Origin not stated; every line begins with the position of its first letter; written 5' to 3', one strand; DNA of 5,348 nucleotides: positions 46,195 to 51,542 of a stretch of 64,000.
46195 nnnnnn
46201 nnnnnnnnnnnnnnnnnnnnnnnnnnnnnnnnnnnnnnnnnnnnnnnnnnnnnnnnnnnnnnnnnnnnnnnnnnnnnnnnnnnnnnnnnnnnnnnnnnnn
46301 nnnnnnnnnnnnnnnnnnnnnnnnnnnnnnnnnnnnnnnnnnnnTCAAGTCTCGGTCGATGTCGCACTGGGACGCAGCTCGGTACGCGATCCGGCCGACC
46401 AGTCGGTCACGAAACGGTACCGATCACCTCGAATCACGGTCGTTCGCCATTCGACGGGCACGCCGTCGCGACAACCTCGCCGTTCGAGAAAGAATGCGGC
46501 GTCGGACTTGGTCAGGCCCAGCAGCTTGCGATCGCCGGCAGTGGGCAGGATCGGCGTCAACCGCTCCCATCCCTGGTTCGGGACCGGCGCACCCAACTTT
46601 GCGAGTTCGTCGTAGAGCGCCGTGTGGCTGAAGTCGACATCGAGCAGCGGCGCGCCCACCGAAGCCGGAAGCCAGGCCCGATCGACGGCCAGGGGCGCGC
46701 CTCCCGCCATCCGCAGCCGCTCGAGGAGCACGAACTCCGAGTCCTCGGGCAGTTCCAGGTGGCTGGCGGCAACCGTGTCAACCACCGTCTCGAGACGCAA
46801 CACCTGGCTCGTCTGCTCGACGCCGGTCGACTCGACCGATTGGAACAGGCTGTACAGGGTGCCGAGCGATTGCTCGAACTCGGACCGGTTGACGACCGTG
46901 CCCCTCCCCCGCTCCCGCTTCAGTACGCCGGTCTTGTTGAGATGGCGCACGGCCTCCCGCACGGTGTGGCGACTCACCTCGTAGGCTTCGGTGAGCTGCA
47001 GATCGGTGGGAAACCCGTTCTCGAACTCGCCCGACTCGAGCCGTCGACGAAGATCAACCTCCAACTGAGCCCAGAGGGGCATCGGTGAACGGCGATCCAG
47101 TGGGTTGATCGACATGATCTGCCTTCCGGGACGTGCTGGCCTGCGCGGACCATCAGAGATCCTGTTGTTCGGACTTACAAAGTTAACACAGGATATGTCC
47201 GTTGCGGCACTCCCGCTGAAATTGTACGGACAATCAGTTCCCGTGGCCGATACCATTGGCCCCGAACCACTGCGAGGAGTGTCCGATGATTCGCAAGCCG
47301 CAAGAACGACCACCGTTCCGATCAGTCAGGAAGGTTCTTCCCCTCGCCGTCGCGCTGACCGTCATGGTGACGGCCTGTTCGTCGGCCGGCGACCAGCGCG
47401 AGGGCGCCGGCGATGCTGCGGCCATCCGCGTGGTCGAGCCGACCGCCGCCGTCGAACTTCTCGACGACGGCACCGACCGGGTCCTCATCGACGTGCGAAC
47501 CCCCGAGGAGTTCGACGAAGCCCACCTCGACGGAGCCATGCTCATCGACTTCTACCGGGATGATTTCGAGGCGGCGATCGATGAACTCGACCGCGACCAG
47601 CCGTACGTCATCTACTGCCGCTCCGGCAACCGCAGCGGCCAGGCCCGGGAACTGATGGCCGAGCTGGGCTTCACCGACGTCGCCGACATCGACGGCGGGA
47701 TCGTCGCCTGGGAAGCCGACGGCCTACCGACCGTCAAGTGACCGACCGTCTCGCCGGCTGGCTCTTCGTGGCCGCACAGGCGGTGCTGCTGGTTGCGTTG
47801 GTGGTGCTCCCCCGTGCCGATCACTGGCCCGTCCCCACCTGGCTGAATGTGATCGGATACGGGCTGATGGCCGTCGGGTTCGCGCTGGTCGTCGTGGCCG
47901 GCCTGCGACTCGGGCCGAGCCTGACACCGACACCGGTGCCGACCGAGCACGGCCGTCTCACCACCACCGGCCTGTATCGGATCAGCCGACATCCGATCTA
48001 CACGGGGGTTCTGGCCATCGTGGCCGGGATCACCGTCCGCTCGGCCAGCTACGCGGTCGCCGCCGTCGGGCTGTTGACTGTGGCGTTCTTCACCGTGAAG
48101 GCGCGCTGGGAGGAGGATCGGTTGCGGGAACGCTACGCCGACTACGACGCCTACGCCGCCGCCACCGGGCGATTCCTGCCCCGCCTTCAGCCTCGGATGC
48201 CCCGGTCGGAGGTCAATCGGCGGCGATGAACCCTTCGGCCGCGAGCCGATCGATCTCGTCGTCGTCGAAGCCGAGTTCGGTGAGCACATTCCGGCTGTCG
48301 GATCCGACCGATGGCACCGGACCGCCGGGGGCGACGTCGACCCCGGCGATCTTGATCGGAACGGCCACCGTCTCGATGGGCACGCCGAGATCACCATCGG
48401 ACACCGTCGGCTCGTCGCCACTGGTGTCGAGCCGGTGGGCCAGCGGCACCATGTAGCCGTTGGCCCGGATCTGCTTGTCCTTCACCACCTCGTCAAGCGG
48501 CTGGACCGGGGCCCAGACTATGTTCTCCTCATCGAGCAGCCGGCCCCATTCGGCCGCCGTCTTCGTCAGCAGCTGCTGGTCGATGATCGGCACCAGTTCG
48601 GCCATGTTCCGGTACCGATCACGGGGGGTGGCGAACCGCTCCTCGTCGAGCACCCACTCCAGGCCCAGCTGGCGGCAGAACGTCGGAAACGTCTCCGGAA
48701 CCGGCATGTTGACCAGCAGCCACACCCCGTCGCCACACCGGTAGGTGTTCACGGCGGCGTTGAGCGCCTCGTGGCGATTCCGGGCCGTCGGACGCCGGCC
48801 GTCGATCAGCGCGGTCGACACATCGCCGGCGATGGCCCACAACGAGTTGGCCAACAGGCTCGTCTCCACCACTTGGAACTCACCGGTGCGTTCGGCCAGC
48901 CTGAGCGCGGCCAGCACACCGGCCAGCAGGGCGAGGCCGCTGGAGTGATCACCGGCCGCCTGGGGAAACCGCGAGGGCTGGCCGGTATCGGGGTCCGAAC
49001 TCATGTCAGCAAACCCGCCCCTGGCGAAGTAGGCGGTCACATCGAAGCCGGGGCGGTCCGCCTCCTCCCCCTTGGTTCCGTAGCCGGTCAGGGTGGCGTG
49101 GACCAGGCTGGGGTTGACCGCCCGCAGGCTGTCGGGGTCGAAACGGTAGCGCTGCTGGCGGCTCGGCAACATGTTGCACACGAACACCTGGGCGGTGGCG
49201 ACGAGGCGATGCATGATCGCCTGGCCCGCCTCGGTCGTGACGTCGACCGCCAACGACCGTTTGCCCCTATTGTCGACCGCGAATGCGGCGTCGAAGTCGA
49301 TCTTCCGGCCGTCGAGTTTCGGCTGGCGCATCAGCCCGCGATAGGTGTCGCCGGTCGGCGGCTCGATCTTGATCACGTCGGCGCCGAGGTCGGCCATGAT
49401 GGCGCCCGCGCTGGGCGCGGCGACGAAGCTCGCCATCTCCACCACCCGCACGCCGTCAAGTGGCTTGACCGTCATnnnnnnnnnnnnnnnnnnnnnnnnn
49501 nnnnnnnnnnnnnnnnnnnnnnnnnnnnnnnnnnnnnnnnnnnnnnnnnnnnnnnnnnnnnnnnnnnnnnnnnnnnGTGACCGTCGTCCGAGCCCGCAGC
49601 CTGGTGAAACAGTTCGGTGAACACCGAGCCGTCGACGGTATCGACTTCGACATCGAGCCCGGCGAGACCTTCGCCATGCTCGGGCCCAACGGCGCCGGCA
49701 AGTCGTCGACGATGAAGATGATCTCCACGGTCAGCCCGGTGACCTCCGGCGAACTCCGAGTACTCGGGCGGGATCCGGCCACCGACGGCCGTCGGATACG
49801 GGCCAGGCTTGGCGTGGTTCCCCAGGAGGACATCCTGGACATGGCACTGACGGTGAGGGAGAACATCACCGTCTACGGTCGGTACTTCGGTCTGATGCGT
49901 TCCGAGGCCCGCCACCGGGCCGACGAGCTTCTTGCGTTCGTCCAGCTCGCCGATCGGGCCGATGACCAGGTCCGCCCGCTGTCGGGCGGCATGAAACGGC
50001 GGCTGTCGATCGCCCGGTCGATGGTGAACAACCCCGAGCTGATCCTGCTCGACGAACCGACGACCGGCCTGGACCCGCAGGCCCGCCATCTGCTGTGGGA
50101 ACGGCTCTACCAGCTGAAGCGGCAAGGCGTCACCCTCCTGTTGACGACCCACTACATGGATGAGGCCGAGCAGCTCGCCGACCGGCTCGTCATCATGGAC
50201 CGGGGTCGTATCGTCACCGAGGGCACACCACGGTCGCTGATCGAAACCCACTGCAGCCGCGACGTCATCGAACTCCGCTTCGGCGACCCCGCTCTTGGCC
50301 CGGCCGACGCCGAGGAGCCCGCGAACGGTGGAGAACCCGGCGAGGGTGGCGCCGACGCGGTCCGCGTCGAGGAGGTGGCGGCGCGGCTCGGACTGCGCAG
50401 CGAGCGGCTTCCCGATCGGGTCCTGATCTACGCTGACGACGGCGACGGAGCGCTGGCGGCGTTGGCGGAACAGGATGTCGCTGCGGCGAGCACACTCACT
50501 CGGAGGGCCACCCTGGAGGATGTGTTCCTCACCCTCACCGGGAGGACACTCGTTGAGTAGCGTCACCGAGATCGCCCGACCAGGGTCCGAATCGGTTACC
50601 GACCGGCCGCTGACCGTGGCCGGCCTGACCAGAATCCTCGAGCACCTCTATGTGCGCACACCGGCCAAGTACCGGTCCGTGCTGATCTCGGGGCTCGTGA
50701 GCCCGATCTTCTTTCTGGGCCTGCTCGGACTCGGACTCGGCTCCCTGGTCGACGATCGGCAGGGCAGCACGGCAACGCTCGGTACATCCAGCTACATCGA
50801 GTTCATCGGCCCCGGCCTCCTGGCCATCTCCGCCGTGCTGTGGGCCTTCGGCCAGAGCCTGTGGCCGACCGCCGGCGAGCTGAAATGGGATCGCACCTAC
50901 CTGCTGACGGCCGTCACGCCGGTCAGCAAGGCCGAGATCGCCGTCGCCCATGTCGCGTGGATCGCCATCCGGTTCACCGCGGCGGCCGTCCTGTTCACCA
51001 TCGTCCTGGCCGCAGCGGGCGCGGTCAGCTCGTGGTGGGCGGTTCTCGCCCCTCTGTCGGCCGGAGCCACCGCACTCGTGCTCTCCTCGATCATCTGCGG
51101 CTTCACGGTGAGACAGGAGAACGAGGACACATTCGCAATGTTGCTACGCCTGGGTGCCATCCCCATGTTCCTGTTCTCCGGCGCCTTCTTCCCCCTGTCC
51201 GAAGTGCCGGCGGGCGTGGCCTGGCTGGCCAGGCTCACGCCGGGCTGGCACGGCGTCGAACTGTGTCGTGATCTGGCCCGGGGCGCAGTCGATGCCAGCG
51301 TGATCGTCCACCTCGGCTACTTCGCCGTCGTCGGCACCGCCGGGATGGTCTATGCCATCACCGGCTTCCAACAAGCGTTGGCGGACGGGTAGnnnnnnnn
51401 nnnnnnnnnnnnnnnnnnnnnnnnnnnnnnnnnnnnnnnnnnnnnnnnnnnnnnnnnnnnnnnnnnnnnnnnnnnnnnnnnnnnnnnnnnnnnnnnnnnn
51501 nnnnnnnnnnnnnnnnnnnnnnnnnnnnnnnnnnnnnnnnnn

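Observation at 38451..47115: A cst-like sulfide detoxification cluster with SulP in place of TauE and no recognisable persulfide-sensing repressor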

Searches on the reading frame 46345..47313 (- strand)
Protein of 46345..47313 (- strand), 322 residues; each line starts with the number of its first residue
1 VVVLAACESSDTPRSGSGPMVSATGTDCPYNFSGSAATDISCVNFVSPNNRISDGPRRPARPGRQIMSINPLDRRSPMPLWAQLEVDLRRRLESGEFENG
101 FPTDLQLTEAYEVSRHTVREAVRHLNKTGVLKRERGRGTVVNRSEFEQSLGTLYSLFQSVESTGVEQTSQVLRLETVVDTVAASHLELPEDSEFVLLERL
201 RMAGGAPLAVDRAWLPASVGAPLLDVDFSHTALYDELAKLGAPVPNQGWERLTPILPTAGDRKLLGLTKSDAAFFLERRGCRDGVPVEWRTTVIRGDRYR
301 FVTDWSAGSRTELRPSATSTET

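Call 3: search_protein_families(library=pfam, proteins=[window:46345-47313:-])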
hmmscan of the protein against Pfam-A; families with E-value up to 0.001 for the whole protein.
window:46345-47313:- (322 aa): 2 families
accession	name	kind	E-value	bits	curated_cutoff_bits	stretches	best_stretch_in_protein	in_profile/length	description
PF07702.18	UTRA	-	1.4e-23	83.7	23.8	1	164-300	3-141/141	UTRA domain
PF00392.27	GntR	-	4e-11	42.8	27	1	83-141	4-64/64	Bacterial regulatory proteins, gntR family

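Call 4: search_protein_families(library=ncbifam, proteins=[window:46345-47313:-])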
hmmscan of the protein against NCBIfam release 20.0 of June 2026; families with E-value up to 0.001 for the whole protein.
window:46345-47313:- (322 aa): 20 families
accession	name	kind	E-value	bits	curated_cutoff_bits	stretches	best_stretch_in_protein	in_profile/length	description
TIGR02018.2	his_ut_repres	equivalog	2.7e-28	98.9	220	1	82-303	2-224/226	histidine utilization transcriptional repressor HutC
TIGR02325.1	C_P_lyase_phnF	equivalog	8.6e-28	97.5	156.8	1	74-302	3-235/238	phosphonate metabolism transcriptional regulator PhnF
NF008491.0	PRK11402.1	subfamily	4.6e-20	72.2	269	1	72-219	4-153/243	GntR family transcriptional regulator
TIGR02404.1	trehalos_R_Bsub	equivalog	1.3e-19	70.8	211.95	1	85-237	6-162/233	trehalose operon repressor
NF007292.0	PRK09764.1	equivalog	8.1e-18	64.5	281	1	78-302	4-231/240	GntR family transcriptional regulator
NF041547.1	GntR_LSA1692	equivalog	7.9e-17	61.6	275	1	82-301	4-226/233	GntR family transcriptional regulator, LSA1692 subfamily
NF007486.0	PRK10079.1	equivalog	1.8e-13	50.8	363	1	82-238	19-172/241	phosphonate metabolism transcriptional regulator PhnF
TIGR03337.1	phnR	equivalog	6.3e-11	42.4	296.75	1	89-233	11-160/231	phosphonate utilization transcriptional regulator PhnR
NF011575.0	PRK14999.1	equivalog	1.3e-10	41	424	1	74-302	7-236/241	histidine utilization repressor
NF052441.1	TransRegRv0792c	equivalog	7.1e-09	35.3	400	1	100-229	39-169/260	Rv0792c family HTH-type transcriptional regulator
NF007741.0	PRK10421.1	equivalog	3.4e-07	29.9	311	1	89-143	17-73/262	transcriptional regulator LldR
NF052282.1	PLP_TF_PdxR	equivalog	3.1e-06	26.5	320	1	79-149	1-73/448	MocR-like pyridoxine biosynthesis transcription factor PdxR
NF007001.0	PRK09464.1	equivalog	4.1e-06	26.6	330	1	101-156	34-89/254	pyruvate dehydrogenase complex transcriptional repressor PdhR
NF052290.2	MocR_like_YczR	exception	9.3e-06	24.6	487.4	1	78-147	18-89/458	MocR-like transcription factor YczR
NF052281.1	rhizopine_MocR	equivalog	1.2e-05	24.2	650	1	71-147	10-88/479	rhizopine catabolism transcriptional regulator MocR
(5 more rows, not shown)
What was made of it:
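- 46345..47115 (-): GntR/HutC-family repressor (wHTH plus UTRA), the inferred regulator of the cluster. NCBIfam hits all fall below the equivalog cutoffs (call 4).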

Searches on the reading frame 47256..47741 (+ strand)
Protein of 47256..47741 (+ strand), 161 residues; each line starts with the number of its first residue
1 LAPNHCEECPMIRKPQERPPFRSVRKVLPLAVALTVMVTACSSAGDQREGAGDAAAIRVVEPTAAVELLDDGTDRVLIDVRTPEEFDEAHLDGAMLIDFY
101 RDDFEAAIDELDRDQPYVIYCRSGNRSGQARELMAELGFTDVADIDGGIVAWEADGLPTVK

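Call 7: search_protein_families(library=pfam, proteins=[window:47256-47741:+])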
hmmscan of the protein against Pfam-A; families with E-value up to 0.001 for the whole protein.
window:47256-47741:+ (161 aa): 1 family
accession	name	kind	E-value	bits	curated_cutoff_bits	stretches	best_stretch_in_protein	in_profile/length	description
PF00581.25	Rhodanese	-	2.3e-20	73.3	22.2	1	63-154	3-101/102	Rhodanese-like domain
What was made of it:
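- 47286..47741 (+): lipoprotein-type (lipobox VTAC) extracytoplasmic rhodanese, divergent from gntR. Pfam 2e-20 (call 7).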

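Call 33: search_protein_families(library=ncbifam, proteins=[window:47286-47741:+], max_evalue=0.001)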
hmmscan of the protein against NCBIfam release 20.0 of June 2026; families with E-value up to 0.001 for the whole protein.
window:47286-47741:+ (151 aa): 17 families
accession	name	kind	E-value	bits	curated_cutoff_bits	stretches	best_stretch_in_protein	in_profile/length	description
NF005902.0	PRK07878.1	equivalog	6e-20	71.5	647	1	22-143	261-382/392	adenylyltransferase/sulfurtransferase MoeZ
NF006444.0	PRK08762.1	equivalog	6.7e-16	57.9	449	1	46-150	13-115/387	molybdopterin-synthase adenylyltransferase MoeB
NF045521.1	rhoda_near_glyco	subfamily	3e-15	56.3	145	1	58-148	25-114/144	rhodanese homology domain-containing protein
NF001195.0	PRK00162.1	equivalog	8.4e-13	48.6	102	1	49-149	6-103/108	thiosulfate sulfurtransferase GlpE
NF005646.0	PRK07411.1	equivalog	9.1e-12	44.8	633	1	37-146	271-383/390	molybdopterin-synthase adenylyltransferase MoeB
NF007627.0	PRK10287.1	equivalog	1.9e-11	44.1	102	1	67-138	23-93/104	thiosulfate sulfurtransferase PspE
TIGR02981.1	phageshock_pspE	exception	9.2e-11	42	126.3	1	67-139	21-92/101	thiosulfate sulfurtransferase PspE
NF033833.0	rhodan_ChrE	equivalog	5.5e-09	36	120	1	63-150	18-105/108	rhodanese family chromate resistance protein ChrE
NF041203.1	rhodanese_LYCAU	equivalog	8e-09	35.2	115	1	56-149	29-123/126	rhodanese-related (seleno)protein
NF001133.1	PRK00142.1-1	equivalog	3.2e-08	33.4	170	1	48-142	106-203/229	oxygen-dependent tRNA uridine(34) hydroxylase TrhO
NF008750.0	PRK11784.1-2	equivalog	7.3e-08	31.9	241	1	61-95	12-46/346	tRNA 2-selenouridine(34) synthase MnmH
TIGR04271.1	ThiI_C_thiazole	equivalog_domain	6.6e-07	29.3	70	1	55-132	16-96/101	thiazole biosynthesis protein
TIGR03167.1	tRNA_sel_U_synt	equivalog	6.6e-07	29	219.75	0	64-92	2-30/311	tRNA 2-selenouridine(34) synthase MnmH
NF008752.0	PRK11784.1-4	equivalog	1.6e-06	27.1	266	0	66-86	20-40/357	tRNA 2-selenouridine(34) synthase MnmH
TIGR03865.1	PQQ_CXXCW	subfamily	0.00019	21.3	128.05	0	100-150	112-163/167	PQQ-dependent catabolism-associated CXXCW motif protein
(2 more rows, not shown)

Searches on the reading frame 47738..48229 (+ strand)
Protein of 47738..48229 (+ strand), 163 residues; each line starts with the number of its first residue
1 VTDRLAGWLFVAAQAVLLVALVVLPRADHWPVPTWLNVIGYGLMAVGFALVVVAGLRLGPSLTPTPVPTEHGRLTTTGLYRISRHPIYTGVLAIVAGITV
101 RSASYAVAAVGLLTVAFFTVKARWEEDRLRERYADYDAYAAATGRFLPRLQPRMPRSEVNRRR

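Call 24: search_protein_families(library=pfam, proteins=[window:47738-48229:+], max_evalue=0.01)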
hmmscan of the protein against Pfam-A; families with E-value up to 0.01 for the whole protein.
window:47738-48229:+ (163 aa): 4 families
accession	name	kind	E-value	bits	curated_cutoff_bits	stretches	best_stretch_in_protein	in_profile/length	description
PF04191.18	PEMT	-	1.3e-12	48.5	25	1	38-134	4-103/105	Phospholipid methyltransferase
PF06966.17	DUF1295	-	9.6e-08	32.2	20.4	1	13-142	93-234/235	Protein of unknown function (DUF1295)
PF04140.19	ICMT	-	5.4e-07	30.4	24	1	46-129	7-93/95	Isoprenylcysteine carboxyl methyltransferase (ICMT) family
PF07298.16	NnrU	-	0.00025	21.2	24.7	1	13-92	44-109/188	NnrU protein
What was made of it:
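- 47738..48229 (+): PEMT/ICMT-like membrane methyltransferase, overlapping the rhodanese stop codon. Pfam PEMT 1e-12 (call 24).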

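Call 33: search_protein_families(library=ncbifam, proteins=[window:47738-48229:+], max_evalue=0.001)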
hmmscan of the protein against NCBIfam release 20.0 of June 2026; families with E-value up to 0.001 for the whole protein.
window:47738-48229:+ (163 aa): 1 family
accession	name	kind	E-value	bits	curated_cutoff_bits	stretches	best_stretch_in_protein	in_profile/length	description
NF040696.1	isopcys_mtase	equivalog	3.9e-11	43.2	160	1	21-149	59-189/190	protein-S-isoprenylcysteine O-methyltransferase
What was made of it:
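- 47738..48229 (+): NCBIfam isoprenylcysteine methyltransferase, below cutoff (call 33).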

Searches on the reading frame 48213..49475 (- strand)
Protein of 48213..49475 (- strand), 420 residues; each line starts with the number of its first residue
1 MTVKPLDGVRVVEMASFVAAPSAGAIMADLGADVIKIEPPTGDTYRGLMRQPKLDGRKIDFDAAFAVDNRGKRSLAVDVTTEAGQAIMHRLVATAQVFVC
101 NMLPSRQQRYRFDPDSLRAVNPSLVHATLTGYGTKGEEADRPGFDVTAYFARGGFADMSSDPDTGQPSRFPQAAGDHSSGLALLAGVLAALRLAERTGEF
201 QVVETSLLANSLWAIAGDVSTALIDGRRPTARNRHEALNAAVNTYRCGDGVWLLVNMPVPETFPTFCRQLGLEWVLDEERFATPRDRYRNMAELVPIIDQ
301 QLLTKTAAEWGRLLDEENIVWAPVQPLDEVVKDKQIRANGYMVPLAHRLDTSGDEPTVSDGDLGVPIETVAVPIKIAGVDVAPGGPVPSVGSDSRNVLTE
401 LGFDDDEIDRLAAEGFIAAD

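Call 7: search_protein_families(library=pfam, proteins=[window:48213-49475:-])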
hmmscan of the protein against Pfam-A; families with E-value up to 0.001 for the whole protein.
window:48213-49475:- (420 aa): 1 family
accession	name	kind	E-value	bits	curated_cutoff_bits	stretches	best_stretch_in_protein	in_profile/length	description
PF02515.22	CoA_transf_3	-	2.5e-93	313.5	23.3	1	6-349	1-336/366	CoA-transferase family III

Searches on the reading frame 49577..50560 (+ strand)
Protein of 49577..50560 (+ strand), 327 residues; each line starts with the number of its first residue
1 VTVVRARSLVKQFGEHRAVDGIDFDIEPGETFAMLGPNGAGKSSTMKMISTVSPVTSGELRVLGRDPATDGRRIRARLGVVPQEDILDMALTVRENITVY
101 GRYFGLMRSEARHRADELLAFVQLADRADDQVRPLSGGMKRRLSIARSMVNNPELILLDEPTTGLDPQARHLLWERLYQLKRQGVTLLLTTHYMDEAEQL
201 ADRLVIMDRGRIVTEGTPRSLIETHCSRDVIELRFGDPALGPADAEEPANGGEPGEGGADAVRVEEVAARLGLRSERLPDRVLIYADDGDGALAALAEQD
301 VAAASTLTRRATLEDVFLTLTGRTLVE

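Call 7: search_protein_families(library=pfam, proteins=[window:49577-50560:+])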
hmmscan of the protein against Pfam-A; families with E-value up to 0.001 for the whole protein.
window:49577-50560:+ (327 aa): 3 families
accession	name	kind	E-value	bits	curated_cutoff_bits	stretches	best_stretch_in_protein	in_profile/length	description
PF00005.33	ABC_tran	-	1.6e-34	119.9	25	1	20-163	2-137/137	ABC transporter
PF13304.12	AAA_21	-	2.2e-11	44.8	27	1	135-192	238-298/304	AAA domain, putative AbiEii toxin, Type IV TA system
PF02463.25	SMC_N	-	0.00019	21.4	40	0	25-50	21-45/220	RecF/RecN/SMC N terminal domain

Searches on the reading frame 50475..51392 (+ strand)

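Call 63: search_protein_families(library=pfam, proteins=[window:50475-51392:+], max_evalue=0.00001)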
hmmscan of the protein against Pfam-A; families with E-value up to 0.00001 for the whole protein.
window:50475-51392:+ (305 aa): 2 families
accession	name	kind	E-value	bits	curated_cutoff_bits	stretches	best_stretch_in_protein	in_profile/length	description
PF12698.13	ABC2_membrane_3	-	3.1e-12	46.7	31.6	1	102-288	155-339/347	ABC-2 family transporter protein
PF01061.29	ABC2_membrane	-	1.2e-10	41.7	26.9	1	69-265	20-207/211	ABC-2 type transporter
